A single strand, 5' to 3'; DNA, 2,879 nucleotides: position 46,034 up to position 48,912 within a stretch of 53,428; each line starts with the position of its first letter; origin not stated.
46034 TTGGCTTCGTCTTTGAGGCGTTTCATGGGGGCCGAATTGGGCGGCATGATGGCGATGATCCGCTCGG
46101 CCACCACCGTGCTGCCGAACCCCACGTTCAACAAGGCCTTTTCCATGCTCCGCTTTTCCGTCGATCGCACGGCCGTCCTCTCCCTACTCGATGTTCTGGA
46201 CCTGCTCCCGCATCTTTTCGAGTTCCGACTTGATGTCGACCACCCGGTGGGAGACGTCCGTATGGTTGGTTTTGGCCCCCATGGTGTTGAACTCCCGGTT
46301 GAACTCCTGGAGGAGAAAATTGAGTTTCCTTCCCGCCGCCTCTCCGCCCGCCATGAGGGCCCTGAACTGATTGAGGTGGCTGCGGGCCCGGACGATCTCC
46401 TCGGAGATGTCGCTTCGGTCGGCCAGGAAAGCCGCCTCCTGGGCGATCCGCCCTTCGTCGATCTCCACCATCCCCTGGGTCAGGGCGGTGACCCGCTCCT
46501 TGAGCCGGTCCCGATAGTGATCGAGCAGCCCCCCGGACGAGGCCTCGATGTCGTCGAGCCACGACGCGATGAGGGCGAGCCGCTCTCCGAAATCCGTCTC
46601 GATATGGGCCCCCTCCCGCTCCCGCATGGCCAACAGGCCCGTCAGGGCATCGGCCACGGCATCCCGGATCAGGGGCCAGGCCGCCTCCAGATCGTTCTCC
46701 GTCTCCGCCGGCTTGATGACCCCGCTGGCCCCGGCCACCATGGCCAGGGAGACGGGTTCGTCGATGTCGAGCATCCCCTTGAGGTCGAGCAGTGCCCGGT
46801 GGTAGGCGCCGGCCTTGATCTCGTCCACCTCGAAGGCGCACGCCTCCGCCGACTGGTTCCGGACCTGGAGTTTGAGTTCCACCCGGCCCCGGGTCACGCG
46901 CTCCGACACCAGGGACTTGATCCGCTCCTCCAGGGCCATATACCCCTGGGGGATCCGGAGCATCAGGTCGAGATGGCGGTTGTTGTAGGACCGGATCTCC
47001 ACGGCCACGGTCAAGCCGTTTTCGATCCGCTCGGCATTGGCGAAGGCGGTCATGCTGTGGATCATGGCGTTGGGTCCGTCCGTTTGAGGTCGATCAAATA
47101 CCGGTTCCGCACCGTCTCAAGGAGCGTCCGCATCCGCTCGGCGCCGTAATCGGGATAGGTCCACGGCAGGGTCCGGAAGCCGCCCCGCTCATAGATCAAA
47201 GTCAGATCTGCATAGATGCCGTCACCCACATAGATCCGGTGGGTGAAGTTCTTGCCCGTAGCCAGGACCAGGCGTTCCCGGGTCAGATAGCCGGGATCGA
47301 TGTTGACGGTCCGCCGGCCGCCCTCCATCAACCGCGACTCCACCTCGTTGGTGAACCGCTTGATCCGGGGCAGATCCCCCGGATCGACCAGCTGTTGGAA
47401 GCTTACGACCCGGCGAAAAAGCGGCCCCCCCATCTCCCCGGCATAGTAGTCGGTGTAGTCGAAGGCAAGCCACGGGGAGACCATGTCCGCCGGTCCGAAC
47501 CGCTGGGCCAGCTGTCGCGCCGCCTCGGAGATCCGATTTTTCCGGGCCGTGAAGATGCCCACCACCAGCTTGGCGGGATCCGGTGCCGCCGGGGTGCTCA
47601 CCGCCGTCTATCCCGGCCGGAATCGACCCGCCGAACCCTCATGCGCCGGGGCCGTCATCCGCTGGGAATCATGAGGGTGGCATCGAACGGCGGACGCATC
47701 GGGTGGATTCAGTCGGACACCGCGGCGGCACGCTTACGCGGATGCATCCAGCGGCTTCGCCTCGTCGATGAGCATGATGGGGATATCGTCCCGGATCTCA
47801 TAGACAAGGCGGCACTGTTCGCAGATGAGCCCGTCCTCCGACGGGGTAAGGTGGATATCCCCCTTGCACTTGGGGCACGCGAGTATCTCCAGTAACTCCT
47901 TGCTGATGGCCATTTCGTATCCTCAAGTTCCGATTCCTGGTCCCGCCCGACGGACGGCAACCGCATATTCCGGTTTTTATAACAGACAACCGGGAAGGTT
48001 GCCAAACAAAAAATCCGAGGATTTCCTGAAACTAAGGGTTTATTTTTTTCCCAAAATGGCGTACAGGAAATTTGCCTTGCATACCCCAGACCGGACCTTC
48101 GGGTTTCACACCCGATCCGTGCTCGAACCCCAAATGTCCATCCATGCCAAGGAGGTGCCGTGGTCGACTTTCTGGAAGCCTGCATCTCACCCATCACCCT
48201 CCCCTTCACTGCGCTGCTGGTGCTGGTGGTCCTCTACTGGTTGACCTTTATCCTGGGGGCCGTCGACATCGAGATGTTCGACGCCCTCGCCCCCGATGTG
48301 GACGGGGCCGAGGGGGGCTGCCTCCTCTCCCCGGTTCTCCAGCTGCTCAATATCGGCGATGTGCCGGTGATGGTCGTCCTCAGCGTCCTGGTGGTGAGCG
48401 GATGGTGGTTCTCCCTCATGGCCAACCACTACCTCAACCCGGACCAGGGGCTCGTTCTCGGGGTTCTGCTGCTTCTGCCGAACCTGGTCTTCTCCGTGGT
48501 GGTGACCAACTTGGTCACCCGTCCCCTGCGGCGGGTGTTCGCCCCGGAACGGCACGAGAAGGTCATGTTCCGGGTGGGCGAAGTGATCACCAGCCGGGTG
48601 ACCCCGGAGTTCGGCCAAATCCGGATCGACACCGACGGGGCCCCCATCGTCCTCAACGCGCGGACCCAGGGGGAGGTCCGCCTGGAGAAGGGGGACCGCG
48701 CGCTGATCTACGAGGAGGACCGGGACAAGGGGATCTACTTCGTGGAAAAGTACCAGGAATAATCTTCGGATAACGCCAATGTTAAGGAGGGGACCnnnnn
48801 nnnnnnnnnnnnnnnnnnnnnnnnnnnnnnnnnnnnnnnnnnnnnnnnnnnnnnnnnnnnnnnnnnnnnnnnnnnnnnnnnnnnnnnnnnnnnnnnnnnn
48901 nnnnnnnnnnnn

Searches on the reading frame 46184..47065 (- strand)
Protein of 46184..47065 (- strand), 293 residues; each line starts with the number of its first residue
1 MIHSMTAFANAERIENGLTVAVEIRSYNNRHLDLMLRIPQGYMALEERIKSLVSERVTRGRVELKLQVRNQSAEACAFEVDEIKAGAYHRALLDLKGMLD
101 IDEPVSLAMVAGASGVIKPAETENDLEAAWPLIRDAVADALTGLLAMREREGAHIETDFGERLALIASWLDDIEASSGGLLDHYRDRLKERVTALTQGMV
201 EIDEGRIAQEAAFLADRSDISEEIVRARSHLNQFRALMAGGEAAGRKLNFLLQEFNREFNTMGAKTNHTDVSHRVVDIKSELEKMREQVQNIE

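Call 64: search_protein_families(library=pfam, proteins=[window:46184-47065:-], max_evalue=0.01)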
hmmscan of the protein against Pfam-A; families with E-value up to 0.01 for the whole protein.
window:46184-47065:- (293 aa): 2 families
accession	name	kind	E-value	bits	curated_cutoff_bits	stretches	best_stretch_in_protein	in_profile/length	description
PF08340.16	YicC-like_C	-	1.2e-42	145.3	27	1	174-293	2-120/120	Endoribonuclease YicC-like, C-terminal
PF03755.18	YicC-like_N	-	9.7e-39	133.7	25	1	2-156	1-155/156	Endoribonuclease YicC-like, N-terminal region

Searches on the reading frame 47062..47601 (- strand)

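Call 64: search_protein_families(library=pfam, proteins=[window:47062-47601:-], max_evalue=0.01)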
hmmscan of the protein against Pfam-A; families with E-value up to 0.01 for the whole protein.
window:47062-47601:- (179 aa): 1 family
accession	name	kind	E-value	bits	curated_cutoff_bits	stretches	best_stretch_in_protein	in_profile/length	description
PF14385.11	DUF4416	-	2.1e-62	210.3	27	1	9-168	2-162/162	Domain of unknown function (DUF4416)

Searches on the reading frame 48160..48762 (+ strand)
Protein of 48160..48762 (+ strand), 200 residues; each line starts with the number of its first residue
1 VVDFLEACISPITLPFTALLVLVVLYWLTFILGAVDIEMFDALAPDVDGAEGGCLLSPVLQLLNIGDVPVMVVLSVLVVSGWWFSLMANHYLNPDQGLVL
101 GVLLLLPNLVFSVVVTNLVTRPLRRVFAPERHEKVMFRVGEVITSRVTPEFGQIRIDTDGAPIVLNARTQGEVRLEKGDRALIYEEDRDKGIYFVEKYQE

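Call 5: search_protein_families(library=pfam, proteins=[window:48160-48762:+], max_evalue=0.1)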
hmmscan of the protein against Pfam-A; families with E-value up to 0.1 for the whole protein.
window:48160-48762:+ (200 aa): 1 family
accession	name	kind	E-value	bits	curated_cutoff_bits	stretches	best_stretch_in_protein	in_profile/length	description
PF21001.2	YqiJ_N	-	0.00082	20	23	1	15-100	3-98/116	Inner membrane protein YqiJ, N-terminal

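Call 6: search_protein_families(library=ncbifam, proteins=[window:48160-48762:+], max_evalue=0.1)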
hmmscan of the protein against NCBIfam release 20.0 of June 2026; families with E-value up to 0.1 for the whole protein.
window:48160-48762:+ (200 aa): 0 families

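Call 16: search_protein_families(library=padloc, proteins=[window:48160-48762:+], max_evalue=0.01)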
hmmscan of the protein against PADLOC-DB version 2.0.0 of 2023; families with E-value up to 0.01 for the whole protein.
window:48160-48762:+ (200 aa): 0 families
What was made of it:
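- On Known anti-phage defence systems: There are no hits for any of the three proteins (call 16).
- There are no PADLOC hits for any of the three proteins (call 16).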

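Call 24: search_solved_structures(query=A3, max_evalue=1)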
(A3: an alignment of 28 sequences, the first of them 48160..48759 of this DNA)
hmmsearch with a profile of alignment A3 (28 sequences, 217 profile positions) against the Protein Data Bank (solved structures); distinct sequences matched with E-value up to 1: 1.
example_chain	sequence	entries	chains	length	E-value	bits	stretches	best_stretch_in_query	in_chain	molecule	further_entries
2k14_A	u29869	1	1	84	0.079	15.5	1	147-205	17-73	YuaF protein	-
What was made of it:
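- On Short NfeD / YqiJ-YuaF family (DUF1449): The family profile against the YuaF structure 2k14 gives E 0.079 (call 24).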

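Call 26: search_protein_families(library=pfam, alignment_id=A3, max_evalue=1)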
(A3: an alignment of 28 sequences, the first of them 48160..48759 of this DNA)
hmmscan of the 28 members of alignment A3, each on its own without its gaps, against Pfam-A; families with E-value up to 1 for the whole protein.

A. member 1, window:48160-48759:+ (200 aa): 1 family
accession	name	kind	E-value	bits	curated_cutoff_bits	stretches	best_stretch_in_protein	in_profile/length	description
PF21001.2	YqiJ_N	-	0.00082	20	23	1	15-100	3-98/116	Inner membrane protein YqiJ, N-terminal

B. families by the number of members that match (of 28 scanned): 14 families
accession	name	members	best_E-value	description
PF21001.2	YqiJ_N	23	3.6e-08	Inner membrane protein YqiJ, N-terminal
PF01957.25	NfeD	5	0.011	NfeD-like C-terminal, partner-binding domain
PF17608.7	DUF5504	1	0.019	Family of unknown function (DUF5504)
PF23234.1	WH4_Lhr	1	0.019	Large helicase-related protein, winged-helix domain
PF04633.17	Herpes_BMRF2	1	0.038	Herpesvirus BMRF2 protein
PF07661.19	MORN_2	1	0.062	MORN repeat variant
PF07653.23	SH3_2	1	0.1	Variant SH3 domain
PF14030.11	DUF4245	1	0.14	Protein of unknown function (DUF4245)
PF17758.7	Prot_ATP_ID_OB_N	1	0.15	Proteasomal ATPase OB N-terminal domain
PF14163.11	SieB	1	0.19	Super-infection exclusion protein B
PF11742.13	DUF3302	1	0.27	Protein of unknown function (DUF3302)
PF14898.11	DUF4491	1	0.27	Domain of unknown function (DUF4491)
PF22807.2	TrAA12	1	0.39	TrAA12-like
PF12420.13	DUF3671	1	0.48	Fam-L, Fam-M like protein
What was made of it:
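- On Short NfeD / YqiJ-YuaF family (DUF1449): Pfam NfeD hits only 5 of 28 orthologues, weakly (call 26).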
